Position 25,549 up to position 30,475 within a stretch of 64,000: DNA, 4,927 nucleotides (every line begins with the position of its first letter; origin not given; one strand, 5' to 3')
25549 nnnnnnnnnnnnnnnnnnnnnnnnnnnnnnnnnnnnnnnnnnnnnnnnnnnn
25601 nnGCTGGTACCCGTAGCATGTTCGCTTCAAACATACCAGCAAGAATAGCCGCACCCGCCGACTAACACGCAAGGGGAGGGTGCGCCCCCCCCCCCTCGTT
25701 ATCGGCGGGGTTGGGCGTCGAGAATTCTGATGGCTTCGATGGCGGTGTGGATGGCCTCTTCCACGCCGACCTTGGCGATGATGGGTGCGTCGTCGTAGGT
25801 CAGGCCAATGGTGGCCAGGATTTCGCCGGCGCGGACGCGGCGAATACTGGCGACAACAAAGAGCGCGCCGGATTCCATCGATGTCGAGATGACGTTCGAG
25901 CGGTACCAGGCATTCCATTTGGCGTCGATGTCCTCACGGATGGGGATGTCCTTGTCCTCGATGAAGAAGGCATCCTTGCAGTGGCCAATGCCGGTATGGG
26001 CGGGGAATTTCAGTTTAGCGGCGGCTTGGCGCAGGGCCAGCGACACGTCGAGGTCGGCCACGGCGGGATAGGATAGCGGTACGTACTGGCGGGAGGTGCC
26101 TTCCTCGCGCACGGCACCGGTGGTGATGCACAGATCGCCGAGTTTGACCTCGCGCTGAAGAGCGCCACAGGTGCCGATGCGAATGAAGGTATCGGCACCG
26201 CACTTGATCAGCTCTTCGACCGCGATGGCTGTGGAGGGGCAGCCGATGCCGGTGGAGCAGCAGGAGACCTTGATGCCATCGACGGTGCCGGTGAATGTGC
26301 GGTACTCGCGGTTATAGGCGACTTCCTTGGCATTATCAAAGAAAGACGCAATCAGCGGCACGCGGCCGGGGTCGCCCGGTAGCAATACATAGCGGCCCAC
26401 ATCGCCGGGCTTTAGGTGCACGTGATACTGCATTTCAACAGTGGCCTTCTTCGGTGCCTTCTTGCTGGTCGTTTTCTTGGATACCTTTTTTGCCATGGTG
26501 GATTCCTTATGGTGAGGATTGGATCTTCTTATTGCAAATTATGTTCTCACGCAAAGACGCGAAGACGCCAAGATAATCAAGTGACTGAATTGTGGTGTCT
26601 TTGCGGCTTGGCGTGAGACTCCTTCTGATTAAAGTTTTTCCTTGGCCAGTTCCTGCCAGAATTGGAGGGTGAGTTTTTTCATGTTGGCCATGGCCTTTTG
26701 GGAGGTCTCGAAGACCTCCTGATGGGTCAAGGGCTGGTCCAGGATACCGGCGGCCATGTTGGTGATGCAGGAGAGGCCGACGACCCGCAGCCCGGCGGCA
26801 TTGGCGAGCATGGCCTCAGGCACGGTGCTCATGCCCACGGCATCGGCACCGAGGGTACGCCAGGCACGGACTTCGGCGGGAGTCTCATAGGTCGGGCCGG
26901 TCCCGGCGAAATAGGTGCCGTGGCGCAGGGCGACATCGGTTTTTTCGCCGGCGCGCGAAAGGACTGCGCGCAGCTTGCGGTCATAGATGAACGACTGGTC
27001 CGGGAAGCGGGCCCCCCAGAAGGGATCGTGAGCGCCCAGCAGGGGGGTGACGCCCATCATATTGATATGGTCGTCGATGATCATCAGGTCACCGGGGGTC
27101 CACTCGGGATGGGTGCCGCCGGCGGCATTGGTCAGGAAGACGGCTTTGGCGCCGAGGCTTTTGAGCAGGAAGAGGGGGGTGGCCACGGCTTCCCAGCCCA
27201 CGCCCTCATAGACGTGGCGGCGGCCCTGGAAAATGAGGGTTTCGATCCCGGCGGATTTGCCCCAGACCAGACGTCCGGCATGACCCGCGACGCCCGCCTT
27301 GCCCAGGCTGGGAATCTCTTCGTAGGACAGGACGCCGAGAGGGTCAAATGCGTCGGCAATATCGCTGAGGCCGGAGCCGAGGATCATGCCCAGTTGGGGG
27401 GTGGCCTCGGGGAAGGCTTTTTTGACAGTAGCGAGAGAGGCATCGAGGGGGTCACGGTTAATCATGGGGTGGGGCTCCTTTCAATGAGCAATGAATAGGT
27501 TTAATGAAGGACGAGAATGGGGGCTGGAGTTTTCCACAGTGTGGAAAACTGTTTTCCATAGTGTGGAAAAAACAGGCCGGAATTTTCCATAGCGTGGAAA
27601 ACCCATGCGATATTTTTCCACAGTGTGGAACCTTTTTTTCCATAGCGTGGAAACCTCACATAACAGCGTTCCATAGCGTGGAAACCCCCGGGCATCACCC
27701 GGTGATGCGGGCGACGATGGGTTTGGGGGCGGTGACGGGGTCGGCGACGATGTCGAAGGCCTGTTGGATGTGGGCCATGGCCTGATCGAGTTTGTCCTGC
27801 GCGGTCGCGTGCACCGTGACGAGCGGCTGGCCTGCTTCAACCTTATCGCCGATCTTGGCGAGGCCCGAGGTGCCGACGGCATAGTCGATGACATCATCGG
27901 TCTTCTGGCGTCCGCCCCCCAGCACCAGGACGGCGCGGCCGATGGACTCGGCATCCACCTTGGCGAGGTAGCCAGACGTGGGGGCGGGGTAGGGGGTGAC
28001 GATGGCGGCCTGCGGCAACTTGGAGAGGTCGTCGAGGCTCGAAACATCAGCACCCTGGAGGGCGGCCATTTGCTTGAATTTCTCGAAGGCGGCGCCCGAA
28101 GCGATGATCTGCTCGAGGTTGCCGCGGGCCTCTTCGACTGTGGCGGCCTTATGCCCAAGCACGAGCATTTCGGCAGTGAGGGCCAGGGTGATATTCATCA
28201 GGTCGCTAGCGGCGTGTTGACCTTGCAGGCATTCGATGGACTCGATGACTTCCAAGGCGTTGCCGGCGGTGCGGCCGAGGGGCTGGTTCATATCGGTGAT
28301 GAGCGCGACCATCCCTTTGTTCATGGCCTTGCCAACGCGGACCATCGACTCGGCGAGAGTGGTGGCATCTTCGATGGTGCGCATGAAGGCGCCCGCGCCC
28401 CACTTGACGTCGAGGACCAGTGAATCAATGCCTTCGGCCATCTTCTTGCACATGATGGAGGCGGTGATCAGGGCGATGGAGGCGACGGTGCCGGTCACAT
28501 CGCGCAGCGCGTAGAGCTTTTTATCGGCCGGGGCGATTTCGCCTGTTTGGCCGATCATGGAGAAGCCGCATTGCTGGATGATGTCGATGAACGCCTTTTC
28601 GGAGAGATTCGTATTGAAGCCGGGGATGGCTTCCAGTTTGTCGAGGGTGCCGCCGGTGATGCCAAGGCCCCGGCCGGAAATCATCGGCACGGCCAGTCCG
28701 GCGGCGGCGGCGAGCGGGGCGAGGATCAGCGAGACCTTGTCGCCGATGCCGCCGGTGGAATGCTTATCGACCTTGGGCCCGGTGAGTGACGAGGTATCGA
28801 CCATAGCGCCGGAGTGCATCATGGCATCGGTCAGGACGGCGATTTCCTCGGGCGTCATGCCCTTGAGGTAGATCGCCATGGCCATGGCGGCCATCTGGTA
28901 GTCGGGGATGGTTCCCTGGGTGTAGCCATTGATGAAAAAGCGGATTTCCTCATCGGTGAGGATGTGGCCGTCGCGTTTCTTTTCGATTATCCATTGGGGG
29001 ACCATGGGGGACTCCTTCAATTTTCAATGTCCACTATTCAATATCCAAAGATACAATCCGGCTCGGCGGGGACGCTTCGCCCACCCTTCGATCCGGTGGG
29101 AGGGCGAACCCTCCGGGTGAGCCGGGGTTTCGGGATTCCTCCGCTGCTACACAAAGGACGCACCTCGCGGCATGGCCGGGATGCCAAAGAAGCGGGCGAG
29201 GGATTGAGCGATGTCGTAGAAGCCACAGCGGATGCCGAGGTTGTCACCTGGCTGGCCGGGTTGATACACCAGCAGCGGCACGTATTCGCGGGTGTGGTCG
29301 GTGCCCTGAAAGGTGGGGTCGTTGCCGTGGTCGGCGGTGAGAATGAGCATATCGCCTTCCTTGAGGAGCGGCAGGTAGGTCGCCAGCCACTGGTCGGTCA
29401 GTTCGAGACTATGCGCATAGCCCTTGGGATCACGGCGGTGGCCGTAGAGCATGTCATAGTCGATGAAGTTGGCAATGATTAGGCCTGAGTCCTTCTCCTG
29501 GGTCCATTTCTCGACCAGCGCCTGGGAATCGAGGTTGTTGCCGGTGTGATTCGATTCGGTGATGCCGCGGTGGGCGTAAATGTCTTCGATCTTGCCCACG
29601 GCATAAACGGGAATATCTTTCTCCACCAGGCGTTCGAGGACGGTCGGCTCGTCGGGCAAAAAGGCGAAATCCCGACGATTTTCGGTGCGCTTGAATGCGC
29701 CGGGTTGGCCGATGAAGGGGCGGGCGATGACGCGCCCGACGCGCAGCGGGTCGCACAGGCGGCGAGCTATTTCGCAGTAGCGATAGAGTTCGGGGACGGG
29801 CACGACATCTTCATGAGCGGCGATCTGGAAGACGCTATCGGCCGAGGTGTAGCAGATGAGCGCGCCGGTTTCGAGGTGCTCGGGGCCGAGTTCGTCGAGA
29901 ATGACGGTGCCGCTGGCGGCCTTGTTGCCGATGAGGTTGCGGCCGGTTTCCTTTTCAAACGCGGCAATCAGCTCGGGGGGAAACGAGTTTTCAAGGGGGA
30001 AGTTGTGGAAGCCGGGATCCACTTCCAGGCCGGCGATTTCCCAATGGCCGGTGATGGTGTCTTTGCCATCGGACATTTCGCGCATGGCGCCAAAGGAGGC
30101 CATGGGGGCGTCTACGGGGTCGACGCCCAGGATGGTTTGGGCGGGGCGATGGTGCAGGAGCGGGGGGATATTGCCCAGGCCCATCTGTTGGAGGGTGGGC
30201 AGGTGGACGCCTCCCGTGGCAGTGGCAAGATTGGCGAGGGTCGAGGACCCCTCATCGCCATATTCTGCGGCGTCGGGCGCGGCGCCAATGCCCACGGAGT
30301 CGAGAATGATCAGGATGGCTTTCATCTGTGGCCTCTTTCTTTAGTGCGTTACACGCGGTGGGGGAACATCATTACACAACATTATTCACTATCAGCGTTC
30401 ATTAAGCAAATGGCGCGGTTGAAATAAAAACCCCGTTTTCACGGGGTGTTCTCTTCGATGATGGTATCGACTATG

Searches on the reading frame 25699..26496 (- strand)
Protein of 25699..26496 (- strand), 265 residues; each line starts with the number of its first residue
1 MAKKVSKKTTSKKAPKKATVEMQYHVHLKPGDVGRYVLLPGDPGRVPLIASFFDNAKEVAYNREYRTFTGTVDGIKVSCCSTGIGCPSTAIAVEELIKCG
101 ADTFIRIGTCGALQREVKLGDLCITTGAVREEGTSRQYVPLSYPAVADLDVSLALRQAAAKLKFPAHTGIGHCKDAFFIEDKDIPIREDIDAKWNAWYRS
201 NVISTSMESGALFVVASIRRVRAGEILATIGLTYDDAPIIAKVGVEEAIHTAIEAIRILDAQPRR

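Call 83: search_protein_families(library=pfam, proteins=[window:25699-26496:-], max_evalue=0.00001)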
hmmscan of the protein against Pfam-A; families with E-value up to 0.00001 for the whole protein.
window:25699-26496:- (265 aa): 1 family
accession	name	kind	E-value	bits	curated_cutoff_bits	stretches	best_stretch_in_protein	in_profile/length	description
PF01048.26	PNP_UDP_1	-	1.8e-37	129.4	25.1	1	35-230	1-197/233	Phosphorylase superfamily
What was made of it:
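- Checked: A phosphopentomutase-like gene (29147-30325) and a second PNP (25699-26496) complete the cluster (call 83).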

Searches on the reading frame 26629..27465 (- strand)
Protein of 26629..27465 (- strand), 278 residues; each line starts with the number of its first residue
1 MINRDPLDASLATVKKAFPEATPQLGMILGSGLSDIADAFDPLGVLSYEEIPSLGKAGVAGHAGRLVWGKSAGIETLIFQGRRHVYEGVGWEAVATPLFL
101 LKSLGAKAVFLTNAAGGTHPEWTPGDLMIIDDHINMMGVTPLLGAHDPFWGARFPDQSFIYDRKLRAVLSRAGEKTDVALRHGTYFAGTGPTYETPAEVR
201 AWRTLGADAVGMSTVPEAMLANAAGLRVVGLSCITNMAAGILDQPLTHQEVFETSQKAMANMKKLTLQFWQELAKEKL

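Call 21: search_protein_families(library=pfam, proteins=[window:26629-27465:-])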
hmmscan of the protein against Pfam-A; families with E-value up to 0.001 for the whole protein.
window:26629-27465:- (278 aa): 1 family
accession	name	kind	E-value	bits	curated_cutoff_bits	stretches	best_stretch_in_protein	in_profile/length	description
PF01048.26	PNP_UDP_1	-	2.2e-49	168.4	25.1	1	42-269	18-231/233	Phosphorylase superfamily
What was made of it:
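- Checked: 26629-27465 is a PNP_UDP_1 phosphorylase (call 21).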

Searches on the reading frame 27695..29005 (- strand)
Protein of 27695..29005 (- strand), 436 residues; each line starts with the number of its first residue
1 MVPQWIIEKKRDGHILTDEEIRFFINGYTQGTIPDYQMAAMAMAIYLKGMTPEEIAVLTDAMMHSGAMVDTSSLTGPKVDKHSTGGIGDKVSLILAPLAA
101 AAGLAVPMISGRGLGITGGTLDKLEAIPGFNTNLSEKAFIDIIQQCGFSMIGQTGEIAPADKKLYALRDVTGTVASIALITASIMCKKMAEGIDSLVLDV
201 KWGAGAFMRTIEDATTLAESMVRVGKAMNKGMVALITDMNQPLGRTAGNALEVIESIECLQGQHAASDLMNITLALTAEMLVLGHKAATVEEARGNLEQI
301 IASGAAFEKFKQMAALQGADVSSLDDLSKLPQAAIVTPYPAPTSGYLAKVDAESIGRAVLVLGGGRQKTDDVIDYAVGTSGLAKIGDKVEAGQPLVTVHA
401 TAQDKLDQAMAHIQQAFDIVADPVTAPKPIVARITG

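Call 21: search_protein_families(library=pfam, proteins=[window:27695-29005:-])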
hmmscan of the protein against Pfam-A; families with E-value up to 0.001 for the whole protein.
window:27695-29005:- (436 aa): 3 families
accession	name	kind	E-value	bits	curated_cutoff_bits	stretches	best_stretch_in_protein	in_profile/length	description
PF00591.27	Glycos_transf_3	-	2e-42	146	27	1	77-306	3-252/253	Glycosyl transferase family, a/b domain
PF02885.22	Glycos_trans_3N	-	6.2e-26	90.4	26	1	6-66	3-63/63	Glycosyl transferase family, helical bundle domain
PF07831.19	PYNP_C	-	3.2e-21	75.2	27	1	346-419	1-74/75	Pyrimidine nucleoside phosphorylase C-terminal domain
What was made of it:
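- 27695..29005 (-): Upstream flanking gene: pyrimidine-nucleoside phosphorylase (deoA/pdp type). call 21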

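Call 92: find_related_loci(query=window:27695-29005:-, collection=metagenome_contigs, flank=2500)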
Query window:27695-29005:- (436 aa) in metagenome_contigs; peptide patterns used: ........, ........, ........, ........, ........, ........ (x = any residue, [..] = any of these).
340 stretches matched a pattern; 240 encode a relative of the query (tblastn E <= 1e-3); the best 80 are kept; 80 distinct loci.
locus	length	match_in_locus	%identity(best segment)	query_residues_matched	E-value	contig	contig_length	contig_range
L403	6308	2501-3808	86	1-436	0e+0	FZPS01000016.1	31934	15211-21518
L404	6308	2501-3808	86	1-436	0e+0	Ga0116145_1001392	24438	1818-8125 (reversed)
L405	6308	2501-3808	85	1-436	0e+0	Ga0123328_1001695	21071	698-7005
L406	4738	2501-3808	86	1-436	0e+0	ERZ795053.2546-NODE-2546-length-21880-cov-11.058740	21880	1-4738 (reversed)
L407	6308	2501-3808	85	1-436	0e+0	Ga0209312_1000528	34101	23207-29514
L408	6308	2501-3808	83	1-436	0e+0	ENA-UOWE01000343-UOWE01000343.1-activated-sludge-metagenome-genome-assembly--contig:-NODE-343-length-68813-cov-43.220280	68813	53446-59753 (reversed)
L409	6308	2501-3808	83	1-436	0e+0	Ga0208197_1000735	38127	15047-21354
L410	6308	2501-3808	83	1-436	0e+0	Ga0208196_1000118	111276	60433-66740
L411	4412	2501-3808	83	1-436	0e+0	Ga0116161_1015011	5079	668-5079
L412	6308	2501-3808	82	1-436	0e+0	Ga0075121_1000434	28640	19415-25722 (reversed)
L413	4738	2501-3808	84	1-436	0e+0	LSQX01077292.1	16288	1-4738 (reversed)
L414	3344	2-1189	85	41-436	0e+0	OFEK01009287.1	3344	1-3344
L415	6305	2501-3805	75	1-435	0e+0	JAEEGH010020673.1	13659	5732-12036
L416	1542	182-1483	74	1-434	0e+0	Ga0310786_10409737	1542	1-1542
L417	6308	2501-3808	69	1-436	0e+0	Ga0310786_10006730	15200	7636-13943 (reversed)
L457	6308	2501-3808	87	1-436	0e+0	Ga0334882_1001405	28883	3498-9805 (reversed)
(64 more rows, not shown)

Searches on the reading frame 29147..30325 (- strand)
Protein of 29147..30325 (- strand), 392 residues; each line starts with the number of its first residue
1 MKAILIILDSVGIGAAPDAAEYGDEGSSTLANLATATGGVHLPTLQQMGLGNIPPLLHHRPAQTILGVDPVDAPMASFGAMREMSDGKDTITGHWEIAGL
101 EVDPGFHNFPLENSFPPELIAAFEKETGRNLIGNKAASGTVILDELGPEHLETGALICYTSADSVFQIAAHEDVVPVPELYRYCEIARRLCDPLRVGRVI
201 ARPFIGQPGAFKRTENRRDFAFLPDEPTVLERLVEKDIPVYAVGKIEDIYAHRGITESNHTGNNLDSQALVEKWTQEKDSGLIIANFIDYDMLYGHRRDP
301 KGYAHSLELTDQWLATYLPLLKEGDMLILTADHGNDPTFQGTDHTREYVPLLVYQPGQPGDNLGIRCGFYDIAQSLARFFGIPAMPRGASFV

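Call 83: search_protein_families(library=pfam, proteins=[window:29147-30325:-], max_evalue=0.00001)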
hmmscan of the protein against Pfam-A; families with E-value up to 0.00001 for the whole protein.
window:29147-30325:- (392 aa): 1 family
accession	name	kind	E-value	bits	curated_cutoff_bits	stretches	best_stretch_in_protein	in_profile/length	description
PF01676.23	Metalloenzyme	-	1.1e-33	117.2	24.3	1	1-383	1-251/252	Metalloenzyme superfamily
